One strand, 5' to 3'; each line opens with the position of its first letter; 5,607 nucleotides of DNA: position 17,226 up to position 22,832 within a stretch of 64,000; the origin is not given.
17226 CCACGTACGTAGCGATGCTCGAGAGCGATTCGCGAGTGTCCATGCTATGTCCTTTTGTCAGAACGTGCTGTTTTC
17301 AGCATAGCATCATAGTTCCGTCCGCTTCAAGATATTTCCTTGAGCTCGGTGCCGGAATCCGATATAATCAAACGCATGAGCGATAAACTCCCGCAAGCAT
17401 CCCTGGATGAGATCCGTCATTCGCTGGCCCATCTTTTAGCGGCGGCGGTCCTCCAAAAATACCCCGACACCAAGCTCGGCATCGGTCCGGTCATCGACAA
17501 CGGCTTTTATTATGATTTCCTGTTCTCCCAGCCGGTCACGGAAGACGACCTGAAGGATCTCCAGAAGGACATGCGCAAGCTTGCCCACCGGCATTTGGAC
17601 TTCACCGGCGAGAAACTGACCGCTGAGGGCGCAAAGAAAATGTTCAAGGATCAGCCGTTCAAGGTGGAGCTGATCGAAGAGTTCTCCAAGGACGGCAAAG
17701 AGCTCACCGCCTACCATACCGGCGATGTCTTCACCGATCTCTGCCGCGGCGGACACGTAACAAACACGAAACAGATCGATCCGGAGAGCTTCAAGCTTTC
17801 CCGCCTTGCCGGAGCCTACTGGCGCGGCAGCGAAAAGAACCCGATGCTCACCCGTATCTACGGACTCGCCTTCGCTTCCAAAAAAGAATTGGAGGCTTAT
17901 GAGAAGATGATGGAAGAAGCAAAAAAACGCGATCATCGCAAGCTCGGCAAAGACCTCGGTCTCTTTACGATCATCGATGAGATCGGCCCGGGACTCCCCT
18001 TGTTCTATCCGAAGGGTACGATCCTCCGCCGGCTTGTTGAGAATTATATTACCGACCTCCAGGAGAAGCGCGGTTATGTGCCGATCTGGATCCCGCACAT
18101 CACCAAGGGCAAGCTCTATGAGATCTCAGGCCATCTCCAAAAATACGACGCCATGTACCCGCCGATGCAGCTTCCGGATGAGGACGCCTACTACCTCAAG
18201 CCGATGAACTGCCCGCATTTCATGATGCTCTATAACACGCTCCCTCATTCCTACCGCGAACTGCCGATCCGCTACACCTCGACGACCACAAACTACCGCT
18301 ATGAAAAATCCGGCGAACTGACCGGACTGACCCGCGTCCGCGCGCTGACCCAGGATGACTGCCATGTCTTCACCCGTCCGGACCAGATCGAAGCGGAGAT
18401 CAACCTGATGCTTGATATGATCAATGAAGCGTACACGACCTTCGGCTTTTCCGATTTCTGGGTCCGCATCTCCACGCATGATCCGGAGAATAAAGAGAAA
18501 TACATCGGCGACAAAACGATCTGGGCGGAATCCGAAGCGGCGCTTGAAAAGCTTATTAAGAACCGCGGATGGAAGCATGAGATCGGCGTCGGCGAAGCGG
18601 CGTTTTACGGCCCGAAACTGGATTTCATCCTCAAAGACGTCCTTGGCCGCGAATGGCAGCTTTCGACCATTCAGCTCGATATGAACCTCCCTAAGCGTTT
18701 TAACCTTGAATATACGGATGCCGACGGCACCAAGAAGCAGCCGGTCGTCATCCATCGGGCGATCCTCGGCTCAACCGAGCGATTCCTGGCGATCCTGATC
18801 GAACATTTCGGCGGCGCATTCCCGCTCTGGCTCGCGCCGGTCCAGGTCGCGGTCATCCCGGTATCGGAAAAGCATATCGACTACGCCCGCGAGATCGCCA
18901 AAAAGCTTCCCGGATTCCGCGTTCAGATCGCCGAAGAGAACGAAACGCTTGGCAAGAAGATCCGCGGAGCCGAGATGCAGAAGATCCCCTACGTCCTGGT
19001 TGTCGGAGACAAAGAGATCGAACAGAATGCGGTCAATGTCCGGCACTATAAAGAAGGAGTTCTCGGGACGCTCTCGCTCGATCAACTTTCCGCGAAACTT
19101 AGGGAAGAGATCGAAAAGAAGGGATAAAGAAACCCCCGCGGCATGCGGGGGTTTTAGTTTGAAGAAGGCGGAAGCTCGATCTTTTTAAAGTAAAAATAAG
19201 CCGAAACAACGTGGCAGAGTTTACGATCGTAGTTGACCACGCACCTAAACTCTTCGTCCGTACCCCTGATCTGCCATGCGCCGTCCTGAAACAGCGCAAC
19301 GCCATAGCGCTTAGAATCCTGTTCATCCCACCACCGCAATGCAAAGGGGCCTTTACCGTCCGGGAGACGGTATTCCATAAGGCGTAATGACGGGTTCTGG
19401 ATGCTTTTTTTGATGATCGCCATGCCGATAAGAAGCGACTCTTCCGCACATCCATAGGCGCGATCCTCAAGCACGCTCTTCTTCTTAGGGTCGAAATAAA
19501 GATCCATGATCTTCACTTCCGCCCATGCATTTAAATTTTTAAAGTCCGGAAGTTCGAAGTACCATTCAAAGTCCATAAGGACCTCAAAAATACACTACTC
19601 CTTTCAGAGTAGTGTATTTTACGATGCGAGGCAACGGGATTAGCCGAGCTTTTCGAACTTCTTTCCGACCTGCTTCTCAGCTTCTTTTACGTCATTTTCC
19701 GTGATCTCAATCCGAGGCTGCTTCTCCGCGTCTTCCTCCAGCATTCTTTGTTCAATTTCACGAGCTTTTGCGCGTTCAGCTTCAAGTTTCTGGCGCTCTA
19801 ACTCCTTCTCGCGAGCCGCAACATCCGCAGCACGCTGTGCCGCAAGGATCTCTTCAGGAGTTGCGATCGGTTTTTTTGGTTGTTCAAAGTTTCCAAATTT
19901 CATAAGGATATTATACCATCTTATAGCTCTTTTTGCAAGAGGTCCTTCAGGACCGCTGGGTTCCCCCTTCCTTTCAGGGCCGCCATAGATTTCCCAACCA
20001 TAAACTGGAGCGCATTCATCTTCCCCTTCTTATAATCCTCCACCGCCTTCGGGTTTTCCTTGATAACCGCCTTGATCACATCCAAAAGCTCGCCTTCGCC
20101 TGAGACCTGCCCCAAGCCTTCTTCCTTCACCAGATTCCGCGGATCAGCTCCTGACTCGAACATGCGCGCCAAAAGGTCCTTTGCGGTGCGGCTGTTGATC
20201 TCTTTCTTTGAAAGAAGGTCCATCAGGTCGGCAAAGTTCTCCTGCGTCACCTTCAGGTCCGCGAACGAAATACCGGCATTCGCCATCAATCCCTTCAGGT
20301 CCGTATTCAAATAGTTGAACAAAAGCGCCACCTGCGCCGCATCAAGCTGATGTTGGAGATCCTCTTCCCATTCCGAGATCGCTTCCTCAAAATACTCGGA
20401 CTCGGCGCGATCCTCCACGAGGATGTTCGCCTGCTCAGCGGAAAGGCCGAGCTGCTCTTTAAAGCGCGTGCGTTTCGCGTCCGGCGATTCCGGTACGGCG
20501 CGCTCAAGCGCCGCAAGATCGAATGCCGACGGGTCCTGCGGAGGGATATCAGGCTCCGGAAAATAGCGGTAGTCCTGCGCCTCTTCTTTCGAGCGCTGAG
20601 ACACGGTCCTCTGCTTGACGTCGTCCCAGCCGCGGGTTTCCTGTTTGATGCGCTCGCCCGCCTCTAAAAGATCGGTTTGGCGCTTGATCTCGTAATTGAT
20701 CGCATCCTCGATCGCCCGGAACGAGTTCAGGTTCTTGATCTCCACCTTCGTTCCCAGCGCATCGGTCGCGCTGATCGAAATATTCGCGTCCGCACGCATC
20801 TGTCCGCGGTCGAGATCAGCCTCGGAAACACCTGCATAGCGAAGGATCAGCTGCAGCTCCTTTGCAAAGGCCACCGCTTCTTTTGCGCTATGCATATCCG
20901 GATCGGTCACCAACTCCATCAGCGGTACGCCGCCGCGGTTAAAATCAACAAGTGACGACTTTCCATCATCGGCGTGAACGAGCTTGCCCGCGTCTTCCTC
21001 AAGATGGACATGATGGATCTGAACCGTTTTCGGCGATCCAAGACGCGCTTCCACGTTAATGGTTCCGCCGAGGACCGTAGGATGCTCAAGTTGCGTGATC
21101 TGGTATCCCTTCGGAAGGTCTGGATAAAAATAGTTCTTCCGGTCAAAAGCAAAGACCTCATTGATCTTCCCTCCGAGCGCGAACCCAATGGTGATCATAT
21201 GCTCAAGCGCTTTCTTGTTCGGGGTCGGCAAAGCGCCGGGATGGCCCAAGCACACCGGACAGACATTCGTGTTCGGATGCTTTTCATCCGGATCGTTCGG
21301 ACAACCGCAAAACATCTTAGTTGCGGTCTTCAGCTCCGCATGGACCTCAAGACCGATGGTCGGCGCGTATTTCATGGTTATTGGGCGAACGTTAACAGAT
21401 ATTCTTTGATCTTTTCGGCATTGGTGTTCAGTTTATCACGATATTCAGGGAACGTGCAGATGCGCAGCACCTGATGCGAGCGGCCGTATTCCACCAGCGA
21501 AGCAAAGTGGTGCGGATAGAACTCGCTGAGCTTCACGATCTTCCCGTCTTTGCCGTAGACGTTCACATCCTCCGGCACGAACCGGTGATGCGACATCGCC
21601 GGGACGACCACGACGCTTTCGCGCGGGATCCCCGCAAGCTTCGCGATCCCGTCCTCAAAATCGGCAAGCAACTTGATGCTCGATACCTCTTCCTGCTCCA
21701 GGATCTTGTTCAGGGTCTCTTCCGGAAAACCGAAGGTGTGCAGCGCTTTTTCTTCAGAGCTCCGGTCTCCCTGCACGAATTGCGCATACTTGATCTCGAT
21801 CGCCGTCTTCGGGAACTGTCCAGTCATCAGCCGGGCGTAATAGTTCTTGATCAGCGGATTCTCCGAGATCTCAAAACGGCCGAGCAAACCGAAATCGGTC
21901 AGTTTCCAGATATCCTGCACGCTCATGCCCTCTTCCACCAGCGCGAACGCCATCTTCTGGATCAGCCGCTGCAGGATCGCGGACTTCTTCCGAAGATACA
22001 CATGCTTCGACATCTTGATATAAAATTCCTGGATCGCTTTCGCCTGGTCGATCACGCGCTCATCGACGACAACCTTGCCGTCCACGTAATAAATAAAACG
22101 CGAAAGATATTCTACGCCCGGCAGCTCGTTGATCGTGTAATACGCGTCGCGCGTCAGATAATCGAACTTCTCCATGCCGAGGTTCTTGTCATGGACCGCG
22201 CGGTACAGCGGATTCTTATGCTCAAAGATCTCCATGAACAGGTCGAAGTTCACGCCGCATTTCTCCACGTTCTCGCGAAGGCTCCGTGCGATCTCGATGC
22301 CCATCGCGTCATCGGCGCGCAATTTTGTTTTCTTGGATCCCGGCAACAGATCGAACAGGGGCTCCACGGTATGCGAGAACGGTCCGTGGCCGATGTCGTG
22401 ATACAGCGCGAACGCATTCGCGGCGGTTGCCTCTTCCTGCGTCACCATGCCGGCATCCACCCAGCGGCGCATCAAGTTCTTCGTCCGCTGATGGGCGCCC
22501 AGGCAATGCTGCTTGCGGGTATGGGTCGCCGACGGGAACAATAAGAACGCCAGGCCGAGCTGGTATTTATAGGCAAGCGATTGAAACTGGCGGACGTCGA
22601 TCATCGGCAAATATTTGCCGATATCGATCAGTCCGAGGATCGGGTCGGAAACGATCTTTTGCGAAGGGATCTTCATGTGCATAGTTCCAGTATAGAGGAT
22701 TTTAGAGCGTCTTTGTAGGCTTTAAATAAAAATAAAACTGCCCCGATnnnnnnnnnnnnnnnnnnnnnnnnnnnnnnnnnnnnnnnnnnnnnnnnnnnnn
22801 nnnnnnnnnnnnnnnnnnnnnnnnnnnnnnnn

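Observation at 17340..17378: Promoter architecture implies widespread leaderless mRNAs (-10 box 6-8 nt from ATG)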

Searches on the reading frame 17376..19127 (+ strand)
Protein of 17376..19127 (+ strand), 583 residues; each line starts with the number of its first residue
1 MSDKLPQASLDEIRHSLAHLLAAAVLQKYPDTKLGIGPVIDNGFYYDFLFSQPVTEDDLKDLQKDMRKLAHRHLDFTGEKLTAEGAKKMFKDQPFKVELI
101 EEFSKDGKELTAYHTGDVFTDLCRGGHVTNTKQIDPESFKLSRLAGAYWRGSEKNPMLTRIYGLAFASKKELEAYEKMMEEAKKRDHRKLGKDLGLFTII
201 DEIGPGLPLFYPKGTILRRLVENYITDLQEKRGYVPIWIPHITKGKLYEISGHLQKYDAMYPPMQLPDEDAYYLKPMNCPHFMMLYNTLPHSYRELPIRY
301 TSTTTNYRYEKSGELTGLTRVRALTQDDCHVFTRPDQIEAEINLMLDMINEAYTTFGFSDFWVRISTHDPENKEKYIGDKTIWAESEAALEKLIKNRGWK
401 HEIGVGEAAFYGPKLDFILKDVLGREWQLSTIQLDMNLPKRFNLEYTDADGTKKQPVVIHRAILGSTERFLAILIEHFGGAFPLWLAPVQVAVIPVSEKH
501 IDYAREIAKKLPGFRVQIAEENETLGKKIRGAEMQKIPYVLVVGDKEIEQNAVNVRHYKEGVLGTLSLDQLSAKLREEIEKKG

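Call 9: find_encoding_contigs(protein=window:17376-19127:+, flank=10000, max_places=6)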
Protein window:17376-19127:+ (583 aa): no gene with exactly this product is on record in the collection.

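Call 10: search_protein_families(library=ncbifam, proteins=[window:17376-19127:+])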
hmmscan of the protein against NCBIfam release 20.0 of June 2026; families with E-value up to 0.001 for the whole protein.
window:17376-19127:+ (583 aa): 12 families
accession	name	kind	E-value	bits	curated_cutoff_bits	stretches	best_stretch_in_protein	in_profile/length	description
TIGR00418.1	thrS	equivalog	6e-208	692.3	383.65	1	14-578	1-564/565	threonine--tRNA ligase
NF003068.0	PRK03991.1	equivalog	7.7e-67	226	484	1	177-581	189-594/613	threonine--tRNA ligase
TIGR00408.1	proS_fam_I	equivalog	5.9e-21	74.9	437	1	424-580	216-382/475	proline--tRNA ligase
NF011500.0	PRK14938.1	equivalog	6.6e-17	61.5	362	1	481-576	267-364/387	Ser-tRNA(Thr) hydrolase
NF006625.0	PRK09194.1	equivalog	5.5e-16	58.6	558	2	434-574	411-557/559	proline--tRNA ligase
TIGR00442.1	hisS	equivalog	9.1e-15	54.5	286.75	2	488-561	324-399/406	histidine--tRNA ligase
NF008979.1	PRK12325.1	exception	1.4e-12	47.3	550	2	468-575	320-436/437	proline--tRNA ligase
NF003211.1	PRK04173.1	equivalog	4.9e-12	45.5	312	1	482-558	358-437/454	glycine--tRNA ligase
TIGR00409.1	proS_fam_II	equivalog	6.5e-10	38.5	306.7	2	479-576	464-566/568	proline--tRNA ligase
TIGR00414.1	serS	equivalog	4.9e-08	32.4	301.65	1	181-369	136-327/418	serine--tRNA ligase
NF009085.0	PRK12420.1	equivalog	3.9e-07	29.7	540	1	490-572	340-423/426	histidine--tRNA ligase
TIGR00389.1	glyS_dimeric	equivalog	4.3e-07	28.8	243.3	1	482-561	465-547/565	glycine--tRNA ligase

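Call 11: find_related_loci(query=window:17376-19127:+, collection=genome_contigs, flank=10000)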
Query window:17376-19127:+ (583 aa) in genome_contigs; peptide patterns used: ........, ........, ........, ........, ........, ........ (x = any residue, [..] = any of these).
563 stretches matched a pattern; 525 encode a relative of the query (tblastn E <= 1e-3); the best 80 are kept; 80 distinct loci.
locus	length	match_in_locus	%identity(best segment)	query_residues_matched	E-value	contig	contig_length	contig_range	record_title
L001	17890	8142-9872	85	7-583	0e+0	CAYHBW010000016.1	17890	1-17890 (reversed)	MAG TPA_asm: uncultured Candidatus Saccharibacteria bacterium isolate ERP119705_co11_432 genome assembly, contig: NODE_2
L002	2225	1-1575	85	59-583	0e+0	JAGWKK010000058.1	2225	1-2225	MAG: Patescibacteria group bacterium isolate REEB16 contig-150_70467, whole genome shotgun sequence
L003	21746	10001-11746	77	1-582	0e+0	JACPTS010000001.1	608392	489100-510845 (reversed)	MAG: Candidatus Harrisonbacteria bacterium isolate NC_groundwater_738_Ag_S-0.65um_42_30 S37_SO-6_scaffold_114001, whole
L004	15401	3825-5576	73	1-582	0e+0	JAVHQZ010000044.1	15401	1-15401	MAG: Candidatus Paceibacterota bacterium isolate WB01no18_49_12 NODE_2049_length_15401_cov_6.818519, whole genome shotgu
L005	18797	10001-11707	72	7-575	0e+0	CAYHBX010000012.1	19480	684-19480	MAG TPA_asm: uncultured Candidatus Saccharibacteria bacterium isolate ERP119705_co11_391 genome assembly, contig: NODE_2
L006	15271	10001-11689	71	7-569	0e+0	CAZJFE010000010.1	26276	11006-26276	MAG TPA_asm: uncultured Candidatus Saccharibacteria bacterium isolate SRP178908_co1_164 genome assembly, contig: NODE_11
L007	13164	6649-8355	70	11-578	0e+0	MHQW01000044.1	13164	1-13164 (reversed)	MAG: Candidatus Sungbacteria bacterium RIFCSPLOWO2_02_FULL_51_17 rifcsplowo2_02_scaffold_7045, whole genome shotgun sequ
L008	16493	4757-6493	69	6-582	0e+0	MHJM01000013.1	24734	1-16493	MAG: Candidatus Harrisonbacteria bacterium RIFCSPLOWO2_02_FULL_45_10c rifcsplowo2_02_scaffold_2154, whole genome shotgun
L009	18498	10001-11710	70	7-576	0e+0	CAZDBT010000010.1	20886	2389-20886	MAG TPA_asm: uncultured Candidatus Saccharibacteria bacterium isolate SRP193066_co2_98 genome assembly, contig: NODE_134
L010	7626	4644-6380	69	2-576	0e+0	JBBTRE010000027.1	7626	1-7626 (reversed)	MAG: Patescibacteria group bacterium isolate H41-bin011_1 H41_bin011_1_000000000027, whole genome shotgun sequence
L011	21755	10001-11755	69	10-583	0e+0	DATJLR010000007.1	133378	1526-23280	MAG TPA_asm: Candidatus Paceibacterota bacterium isolate SMAG_U14814 k141_3708154, whole genome shotgun sequence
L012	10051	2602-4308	70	8-574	0e+0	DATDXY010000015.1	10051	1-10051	MAG TPA_asm: Candidatus Paceibacterota bacterium isolate SMAG_U8151 k141_237826, whole genome shotgun sequence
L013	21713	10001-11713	69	9-575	0e+0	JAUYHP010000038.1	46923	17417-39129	MAG: bacterium isolate C24_maxbin.158_sub C24_k141_550306, whole genome shotgun sequence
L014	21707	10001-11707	67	4-571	0e+0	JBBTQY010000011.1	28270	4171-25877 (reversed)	MAG: Patescibacteria group bacterium isolate H41-bin076_1 H41_bin076_1_000000000011, whole genome shotgun sequence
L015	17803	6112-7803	70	10-571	0e+0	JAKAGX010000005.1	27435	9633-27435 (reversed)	MAG: bacterium isolate WY2.bin70 NODE_2273_length_27435_cov_1.935037, whole genome shotgun sequence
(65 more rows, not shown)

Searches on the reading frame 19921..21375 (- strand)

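Call 30: search_protein_families(library=pfam, proteins=[window:19921-21375:-], max_evalue=0.001)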
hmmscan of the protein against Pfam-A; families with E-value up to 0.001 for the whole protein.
window:19921-21375:- (484 aa): 2 families
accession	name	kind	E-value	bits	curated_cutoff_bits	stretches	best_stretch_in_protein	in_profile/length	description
PF02934.20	GatB_N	-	8e-112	373.4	23.4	1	6-279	2-268/277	GatB/GatE catalytic domain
PF02637.23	GatB_Yqey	-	4.4e-37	127.7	27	1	349-484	13-148/148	GatB domain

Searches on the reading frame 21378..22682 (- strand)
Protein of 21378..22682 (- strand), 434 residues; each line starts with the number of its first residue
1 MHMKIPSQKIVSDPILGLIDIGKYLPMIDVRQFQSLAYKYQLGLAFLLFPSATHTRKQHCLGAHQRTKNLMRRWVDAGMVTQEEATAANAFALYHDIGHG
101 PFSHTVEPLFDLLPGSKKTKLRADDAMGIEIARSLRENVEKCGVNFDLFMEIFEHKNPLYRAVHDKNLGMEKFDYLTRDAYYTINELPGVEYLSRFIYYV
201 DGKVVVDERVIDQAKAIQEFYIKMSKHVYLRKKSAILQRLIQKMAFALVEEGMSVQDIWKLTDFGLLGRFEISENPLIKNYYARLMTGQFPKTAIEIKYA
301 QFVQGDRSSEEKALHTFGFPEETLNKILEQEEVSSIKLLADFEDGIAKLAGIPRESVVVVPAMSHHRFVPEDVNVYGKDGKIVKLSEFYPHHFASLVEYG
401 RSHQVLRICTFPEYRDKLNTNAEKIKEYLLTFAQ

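Call 10: search_protein_families(library=ncbifam, proteins=[window:21378-22682:-])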
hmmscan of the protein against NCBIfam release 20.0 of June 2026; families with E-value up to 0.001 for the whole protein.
window:21378-22682:- (434 aa): 1 family
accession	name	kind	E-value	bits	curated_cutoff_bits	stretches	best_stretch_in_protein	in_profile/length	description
TIGR01353.1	dGTP_triPase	subfamily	9.1e-05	22.1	152.35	1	52-146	35-132/389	dGTP triphosphohydrolase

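Call 30: search_protein_families(library=pfam, proteins=[window:21378-22682:-], max_evalue=0.001)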
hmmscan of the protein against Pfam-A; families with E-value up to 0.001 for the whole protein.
window:21378-22682:- (434 aa): 2 families
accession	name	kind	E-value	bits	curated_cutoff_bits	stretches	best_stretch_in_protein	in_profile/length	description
PF19276.4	HD_assoc_2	-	7.1e-05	22.8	23.1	0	196-304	9-117/222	HD associated region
PF01966.28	HD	-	0.00033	21.4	22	1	59-138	4-72/116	HD domain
